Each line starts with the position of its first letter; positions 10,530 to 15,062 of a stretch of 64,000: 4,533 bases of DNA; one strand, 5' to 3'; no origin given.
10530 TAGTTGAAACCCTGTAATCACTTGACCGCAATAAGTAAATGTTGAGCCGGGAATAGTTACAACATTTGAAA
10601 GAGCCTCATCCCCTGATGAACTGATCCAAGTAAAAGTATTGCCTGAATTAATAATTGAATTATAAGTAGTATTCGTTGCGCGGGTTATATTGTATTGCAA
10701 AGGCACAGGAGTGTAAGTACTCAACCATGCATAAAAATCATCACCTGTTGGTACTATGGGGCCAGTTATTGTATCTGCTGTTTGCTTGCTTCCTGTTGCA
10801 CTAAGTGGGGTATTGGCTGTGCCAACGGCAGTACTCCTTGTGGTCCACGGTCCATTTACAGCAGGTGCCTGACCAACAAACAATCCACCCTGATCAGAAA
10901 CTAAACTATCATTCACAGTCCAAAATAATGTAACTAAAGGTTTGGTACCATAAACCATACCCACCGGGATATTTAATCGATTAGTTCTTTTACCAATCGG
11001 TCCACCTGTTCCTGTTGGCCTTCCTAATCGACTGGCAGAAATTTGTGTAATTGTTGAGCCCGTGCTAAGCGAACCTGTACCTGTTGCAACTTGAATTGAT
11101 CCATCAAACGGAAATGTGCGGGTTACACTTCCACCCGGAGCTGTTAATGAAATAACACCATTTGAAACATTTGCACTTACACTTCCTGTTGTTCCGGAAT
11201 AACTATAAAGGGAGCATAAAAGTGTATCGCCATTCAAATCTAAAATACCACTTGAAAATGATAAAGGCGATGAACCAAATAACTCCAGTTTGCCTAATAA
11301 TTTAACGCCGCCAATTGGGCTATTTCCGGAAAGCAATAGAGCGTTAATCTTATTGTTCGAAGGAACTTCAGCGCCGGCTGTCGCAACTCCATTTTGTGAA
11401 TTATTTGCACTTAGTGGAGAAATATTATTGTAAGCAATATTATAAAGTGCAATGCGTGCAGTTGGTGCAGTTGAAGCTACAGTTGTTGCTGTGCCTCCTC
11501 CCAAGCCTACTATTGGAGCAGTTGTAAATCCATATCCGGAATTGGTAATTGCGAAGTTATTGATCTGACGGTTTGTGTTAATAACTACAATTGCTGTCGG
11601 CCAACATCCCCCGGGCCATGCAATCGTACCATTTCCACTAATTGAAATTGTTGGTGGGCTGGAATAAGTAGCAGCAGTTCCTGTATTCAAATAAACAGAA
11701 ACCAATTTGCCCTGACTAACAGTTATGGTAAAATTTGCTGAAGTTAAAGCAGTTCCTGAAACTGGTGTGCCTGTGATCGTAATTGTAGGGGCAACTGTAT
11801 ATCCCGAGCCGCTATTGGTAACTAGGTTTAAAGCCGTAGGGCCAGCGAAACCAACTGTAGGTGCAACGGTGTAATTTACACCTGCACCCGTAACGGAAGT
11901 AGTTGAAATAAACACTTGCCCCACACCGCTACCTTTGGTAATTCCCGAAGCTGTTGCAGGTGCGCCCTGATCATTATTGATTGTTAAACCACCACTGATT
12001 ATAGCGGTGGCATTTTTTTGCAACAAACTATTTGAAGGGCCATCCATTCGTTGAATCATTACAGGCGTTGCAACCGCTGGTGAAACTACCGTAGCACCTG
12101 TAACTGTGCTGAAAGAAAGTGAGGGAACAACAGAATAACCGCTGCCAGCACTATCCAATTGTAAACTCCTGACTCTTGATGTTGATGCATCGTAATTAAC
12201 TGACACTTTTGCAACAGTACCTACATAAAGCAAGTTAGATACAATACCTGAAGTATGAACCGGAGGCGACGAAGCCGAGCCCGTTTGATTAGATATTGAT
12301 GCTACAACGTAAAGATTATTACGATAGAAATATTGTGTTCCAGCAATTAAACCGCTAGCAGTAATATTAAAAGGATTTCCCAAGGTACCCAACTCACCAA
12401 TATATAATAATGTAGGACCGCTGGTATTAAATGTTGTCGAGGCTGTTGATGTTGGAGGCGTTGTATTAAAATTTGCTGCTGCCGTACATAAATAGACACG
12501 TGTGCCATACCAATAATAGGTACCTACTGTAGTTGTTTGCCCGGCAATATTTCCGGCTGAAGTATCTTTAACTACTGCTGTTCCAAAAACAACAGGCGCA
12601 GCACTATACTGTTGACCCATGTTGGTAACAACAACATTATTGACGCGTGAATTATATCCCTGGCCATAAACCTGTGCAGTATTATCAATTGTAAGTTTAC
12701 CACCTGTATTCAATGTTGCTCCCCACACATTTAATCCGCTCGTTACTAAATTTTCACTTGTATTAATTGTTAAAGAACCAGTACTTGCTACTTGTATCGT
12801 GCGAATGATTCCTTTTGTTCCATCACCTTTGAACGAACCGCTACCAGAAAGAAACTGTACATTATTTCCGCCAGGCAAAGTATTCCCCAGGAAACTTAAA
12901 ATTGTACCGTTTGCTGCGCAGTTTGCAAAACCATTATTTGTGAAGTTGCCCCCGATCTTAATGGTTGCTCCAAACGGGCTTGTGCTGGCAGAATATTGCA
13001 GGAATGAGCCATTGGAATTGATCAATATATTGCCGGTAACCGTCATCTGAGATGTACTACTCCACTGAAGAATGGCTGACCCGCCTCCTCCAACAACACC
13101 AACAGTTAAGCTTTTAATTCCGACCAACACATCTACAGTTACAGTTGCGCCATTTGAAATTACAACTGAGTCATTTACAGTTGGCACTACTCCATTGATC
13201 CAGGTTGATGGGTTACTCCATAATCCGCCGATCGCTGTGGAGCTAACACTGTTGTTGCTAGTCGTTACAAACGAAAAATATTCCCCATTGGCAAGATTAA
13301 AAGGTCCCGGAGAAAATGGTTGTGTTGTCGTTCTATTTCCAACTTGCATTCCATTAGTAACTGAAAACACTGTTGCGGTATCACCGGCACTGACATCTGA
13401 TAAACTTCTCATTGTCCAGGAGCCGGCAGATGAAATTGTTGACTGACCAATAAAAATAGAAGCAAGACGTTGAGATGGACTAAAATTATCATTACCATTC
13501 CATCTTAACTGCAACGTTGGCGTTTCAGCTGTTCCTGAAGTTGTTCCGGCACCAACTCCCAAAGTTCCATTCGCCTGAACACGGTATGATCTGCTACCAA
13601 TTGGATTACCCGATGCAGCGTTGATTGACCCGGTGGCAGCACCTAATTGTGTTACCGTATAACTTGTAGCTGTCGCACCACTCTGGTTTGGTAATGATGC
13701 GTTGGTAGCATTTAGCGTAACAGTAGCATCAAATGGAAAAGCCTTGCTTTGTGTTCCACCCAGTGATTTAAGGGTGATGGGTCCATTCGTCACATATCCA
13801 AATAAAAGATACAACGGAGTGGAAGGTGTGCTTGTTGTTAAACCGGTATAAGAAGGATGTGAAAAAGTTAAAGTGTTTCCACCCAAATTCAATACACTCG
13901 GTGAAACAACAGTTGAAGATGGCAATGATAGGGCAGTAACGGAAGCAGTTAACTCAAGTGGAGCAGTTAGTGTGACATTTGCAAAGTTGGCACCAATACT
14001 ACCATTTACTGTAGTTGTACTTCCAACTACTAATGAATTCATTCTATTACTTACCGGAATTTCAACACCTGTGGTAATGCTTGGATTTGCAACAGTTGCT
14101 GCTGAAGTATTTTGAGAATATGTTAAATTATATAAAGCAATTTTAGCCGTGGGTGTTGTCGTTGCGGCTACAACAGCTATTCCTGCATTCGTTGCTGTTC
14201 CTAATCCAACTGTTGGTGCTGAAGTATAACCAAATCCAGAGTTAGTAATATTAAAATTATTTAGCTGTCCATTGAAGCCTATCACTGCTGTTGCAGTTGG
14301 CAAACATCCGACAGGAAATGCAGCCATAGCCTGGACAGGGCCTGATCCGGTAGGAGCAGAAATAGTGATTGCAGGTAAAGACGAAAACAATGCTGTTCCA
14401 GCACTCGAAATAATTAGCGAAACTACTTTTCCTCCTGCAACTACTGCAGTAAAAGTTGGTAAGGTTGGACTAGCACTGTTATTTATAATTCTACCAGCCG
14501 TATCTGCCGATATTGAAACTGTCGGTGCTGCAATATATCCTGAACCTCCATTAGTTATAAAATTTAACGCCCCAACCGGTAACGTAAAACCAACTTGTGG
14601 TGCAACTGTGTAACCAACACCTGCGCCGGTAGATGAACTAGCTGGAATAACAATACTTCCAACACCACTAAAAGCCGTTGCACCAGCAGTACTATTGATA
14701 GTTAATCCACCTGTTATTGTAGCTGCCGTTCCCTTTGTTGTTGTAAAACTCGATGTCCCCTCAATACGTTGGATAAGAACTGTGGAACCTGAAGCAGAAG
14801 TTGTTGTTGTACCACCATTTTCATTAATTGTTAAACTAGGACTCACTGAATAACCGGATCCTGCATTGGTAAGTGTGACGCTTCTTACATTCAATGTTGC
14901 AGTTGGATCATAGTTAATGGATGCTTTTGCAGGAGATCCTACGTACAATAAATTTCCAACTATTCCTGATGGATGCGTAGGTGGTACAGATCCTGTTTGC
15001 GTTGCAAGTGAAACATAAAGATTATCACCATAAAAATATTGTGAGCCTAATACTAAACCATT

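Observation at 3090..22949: A 6619-aa mosaic surface protein combining binding propellers, phage-like virion repeats and a distal-from-tip protease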

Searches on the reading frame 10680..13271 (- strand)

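Call 28: search_protein_families(library=pfam, proteins=[window:10680-13271:-], max_evalue=1)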
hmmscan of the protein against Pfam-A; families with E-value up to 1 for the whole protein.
window:10680-13271:- (864 aa): 1 family
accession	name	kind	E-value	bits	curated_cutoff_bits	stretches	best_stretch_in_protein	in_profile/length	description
PF10162.14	G8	-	0.00043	20.6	22.9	1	23-106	1-79/124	G8 domain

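Call 29: search_protein_families(library=ncbifam, proteins=[window:10680-13271:-], max_evalue=1)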
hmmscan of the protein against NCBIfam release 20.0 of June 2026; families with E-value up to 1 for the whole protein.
window:10680-13271:- (864 aa): 1 family
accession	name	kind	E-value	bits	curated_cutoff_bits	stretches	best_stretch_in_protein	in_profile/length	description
NF012211.1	tand_rpt_95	domain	0.085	12.8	90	0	460-507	44-90/98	tandem-95 repeat protein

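Call 90: search_protein_families(library=phrogs, proteins=[window:10680-13271:-], max_evalue=0.001)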
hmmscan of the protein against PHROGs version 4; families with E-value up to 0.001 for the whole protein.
window:10680-13271:- (864 aa): 0 families

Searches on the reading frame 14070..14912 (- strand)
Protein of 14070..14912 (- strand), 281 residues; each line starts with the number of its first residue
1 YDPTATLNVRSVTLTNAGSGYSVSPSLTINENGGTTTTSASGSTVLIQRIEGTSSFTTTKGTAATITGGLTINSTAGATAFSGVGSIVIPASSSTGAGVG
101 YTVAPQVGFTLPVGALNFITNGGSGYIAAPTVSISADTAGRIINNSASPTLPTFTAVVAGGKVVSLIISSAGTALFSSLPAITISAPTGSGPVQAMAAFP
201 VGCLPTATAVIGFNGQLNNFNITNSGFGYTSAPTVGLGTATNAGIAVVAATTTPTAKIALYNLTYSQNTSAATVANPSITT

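Call 48: search_dna_similar(query=window:14070-14912:-, collection=phages, mode=protein, max_evalue=0.001, max_rows=15)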
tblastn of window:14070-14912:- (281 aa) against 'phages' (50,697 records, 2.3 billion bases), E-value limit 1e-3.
Records with a match: 53; places in all: 53; records where one place covers at least 80% of the query: 0.
Best place of each record, by identity: <60% 53.
By first word of the organism name: Synechococcus 50; Prochlorococcus 2; Marine 1.
By host as written in the record: - 50; Prochlorococcus sp. NATL1A 2; Synechococcus sp. MW02 1.
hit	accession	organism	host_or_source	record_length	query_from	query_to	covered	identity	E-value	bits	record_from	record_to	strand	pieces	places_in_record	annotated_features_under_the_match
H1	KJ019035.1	Synechococcus phage ACG-2014d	-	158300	85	232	53%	30.9%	1e-4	49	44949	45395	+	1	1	structural protein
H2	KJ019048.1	Synechococcus phage ACG-2014d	-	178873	85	232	53%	30.9%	1e-4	49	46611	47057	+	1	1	structural protein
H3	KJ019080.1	Synechococcus phage ACG-2014d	-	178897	85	232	53%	30.9%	1e-4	49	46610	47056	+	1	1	structural protein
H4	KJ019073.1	Synechococcus phage ACG-2014d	-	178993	85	232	53%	30.9%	1e-4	49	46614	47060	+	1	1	structural protein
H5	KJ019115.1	Synechococcus phage ACG-2014d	-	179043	85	232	53%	30.9%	1e-4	49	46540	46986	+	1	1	structural protein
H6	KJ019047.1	Synechococcus phage ACG-2014d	-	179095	85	232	53%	30.9%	1e-4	49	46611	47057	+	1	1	structural protein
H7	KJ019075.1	Synechococcus phage ACG-2014d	-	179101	85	232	53%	30.9%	1e-4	49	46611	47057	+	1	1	structural protein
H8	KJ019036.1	Synechococcus phage ACG-2014d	-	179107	85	232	53%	30.9%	1e-4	49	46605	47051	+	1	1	structural protein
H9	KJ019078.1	Synechococcus phage ACG-2014d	-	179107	85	232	53%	30.9%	1e-4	49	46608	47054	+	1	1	structural protein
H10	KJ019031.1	Synechococcus phage ACG-2014d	-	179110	85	232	53%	30.9%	1e-4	49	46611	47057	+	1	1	structural protein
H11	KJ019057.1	Synechococcus phage ACG-2014d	-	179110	85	232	53%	30.9%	1e-4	49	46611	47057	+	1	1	structural protein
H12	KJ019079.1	Synechococcus phage ACG-2014d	-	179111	85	232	53%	30.9%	1e-4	49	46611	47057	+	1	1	structural protein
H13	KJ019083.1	Synechococcus phage ACG-2014d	-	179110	85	232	53%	30.9%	1e-4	49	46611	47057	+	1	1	structural protein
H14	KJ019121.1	Synechococcus phage ACG-2014d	-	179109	85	232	53%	30.9%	1e-4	49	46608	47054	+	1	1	structural protein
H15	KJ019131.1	Synechococcus phage ACG-2014d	-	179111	85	232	53%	30.9%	1e-4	49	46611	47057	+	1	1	structural protein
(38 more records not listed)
